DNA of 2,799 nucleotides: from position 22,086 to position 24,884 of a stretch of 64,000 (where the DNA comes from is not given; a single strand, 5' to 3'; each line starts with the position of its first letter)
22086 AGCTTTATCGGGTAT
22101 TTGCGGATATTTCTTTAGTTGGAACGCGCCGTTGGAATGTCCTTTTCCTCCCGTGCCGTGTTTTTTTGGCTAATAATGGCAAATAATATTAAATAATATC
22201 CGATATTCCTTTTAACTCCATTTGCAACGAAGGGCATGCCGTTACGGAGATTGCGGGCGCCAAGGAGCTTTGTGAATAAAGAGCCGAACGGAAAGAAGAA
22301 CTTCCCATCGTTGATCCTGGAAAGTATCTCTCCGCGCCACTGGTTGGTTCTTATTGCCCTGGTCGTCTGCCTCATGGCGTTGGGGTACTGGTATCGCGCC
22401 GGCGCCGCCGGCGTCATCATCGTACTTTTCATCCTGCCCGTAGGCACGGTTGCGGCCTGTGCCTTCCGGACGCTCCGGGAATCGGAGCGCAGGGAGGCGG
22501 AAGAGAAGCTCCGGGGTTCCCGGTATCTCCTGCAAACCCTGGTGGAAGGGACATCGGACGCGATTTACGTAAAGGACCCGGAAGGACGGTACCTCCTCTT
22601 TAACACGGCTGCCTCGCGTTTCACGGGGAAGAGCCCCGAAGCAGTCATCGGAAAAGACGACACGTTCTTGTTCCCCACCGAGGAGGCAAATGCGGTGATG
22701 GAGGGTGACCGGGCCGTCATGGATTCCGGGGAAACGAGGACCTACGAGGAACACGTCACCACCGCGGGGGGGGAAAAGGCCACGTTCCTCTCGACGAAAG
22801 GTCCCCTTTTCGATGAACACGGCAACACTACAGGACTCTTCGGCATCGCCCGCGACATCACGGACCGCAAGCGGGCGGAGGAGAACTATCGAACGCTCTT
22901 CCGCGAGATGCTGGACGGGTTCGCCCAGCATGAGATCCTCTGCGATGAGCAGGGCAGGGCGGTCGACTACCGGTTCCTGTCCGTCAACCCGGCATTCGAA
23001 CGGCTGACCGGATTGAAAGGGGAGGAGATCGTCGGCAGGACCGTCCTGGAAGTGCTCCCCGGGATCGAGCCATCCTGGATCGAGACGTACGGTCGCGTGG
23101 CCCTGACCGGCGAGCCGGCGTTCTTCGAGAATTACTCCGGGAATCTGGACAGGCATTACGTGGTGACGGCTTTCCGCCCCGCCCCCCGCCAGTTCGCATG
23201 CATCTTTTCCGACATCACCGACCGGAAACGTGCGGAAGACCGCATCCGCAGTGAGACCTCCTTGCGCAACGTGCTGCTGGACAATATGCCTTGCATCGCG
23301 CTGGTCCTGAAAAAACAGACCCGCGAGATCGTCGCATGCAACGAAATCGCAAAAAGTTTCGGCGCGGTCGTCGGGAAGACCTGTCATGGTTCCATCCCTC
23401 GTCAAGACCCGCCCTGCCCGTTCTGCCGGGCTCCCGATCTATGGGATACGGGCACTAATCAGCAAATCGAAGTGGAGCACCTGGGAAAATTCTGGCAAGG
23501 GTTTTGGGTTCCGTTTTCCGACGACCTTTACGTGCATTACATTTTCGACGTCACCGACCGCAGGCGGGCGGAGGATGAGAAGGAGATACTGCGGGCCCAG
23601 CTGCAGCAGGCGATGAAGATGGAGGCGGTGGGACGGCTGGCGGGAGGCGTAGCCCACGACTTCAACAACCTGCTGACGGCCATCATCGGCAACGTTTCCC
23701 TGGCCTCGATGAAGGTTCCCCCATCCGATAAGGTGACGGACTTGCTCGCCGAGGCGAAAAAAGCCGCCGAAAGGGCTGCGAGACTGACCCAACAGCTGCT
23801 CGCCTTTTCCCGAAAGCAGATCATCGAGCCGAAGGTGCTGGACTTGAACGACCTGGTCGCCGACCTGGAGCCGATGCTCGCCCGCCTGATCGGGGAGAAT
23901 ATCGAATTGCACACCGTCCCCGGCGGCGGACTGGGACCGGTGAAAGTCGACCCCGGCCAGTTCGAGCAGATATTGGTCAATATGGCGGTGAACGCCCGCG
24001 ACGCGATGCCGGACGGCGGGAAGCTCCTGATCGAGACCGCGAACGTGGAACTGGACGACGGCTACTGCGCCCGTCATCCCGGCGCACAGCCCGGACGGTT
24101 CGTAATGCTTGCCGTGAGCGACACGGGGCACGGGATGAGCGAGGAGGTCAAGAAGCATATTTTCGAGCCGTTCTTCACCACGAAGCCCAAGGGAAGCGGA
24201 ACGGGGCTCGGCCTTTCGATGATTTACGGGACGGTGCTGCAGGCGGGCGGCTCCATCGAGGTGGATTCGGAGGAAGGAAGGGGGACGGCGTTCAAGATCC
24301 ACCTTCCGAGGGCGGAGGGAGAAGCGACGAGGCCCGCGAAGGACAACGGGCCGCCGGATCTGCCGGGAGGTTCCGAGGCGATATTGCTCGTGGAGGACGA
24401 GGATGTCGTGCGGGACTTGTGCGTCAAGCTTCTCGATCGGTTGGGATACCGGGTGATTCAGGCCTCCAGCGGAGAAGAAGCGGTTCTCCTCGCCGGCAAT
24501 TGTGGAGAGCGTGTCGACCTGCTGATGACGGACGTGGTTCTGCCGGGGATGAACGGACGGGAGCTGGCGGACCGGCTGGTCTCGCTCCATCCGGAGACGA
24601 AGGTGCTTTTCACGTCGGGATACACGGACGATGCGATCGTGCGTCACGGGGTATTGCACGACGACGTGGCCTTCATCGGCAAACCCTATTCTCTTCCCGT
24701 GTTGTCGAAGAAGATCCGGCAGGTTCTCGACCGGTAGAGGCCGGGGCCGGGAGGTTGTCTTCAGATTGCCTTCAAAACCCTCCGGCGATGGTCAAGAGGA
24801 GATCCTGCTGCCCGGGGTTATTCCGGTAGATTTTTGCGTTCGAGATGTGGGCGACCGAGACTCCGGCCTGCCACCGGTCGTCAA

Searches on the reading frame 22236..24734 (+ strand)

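Call 85: search_protein_families(library=ncbifam, proteins=[window:22236-24734:+], max_evalue=0.00001)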
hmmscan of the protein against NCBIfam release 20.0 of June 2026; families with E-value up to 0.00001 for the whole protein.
window:22236-24734:+ (833 aa): 90 families (the best 25 are shown)
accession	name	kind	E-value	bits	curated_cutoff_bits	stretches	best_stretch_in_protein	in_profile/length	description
NF046020.1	HisKinCckABruc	equivalog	5.4e-128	428.2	1000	1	448-832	463-868/868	cell cycle histidine kinase CckA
NF010076.0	PRK13557.1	subfamily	1.7e-112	376.6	631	1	437-832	142-534/540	histidine kinase famiy protein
NF046026.1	HisKinCckACaul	equivalog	8.1e-109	364.6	1000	1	425-831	269-676/678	cell cycle histidine kinase CckA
NF010411.0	PRK13837.1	equivalog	2.7e-80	270.4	647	1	435-831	420-812/828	two-component system VirA-like sensor kinase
NF052574.1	HisKinEspCMyxo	equivalog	1.5e-54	185.4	1200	1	449-796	401-748/785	serine histidine kinase EspC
NF008468.0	PRK11360.1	equivalog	1.7e-54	185.2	646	2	448-696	379-612/616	two-component system sensor histidine kinase AtoS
NF052573.1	HisKinEspAMyxo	equivalog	1.2e-50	172.3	1400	1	444-795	363-714/755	serine histidine kinase EspA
NF008302.0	PRK11091.1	equivalog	9.6e-49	166.2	838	2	527-790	348-600/779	aerobic respiration two-component sensor histidine kinase ArcB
NF007688.0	PRK10364.1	equivalog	1.6e-37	129.4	479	1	442-693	217-452/460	two-component system sensor histidine kinase ZraS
NF041777.1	sens_FixL_Rhizob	equivalog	2.9e-37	128.4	850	1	432-695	229-484/485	sensor protein FixL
NF047466.1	hybrid_RR_LvrB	exception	2.3e-36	125.8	500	1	437-692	124-376/377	hybrid histidine kinase/response regulator LvrB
TIGR02956.1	TMAO_torS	equivalog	2.1e-31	108.9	676.5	1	530-831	532-820/967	TMAO reductase system sensor histidine kinase/response regulator TorS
TIGR00229.1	sensory_box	domain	5.5e-31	107.3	22.9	2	97-217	5-125/126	PAS domain S-box protein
NF038348.1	T2SS_HK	subfamily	1.5e-30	106.2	450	1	500-691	397-572/574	histidine kinase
NF053867.1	SprKinKinDBac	equivalog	2.1e-25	89.1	775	1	454-693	276-498/500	sporulation kinase KinD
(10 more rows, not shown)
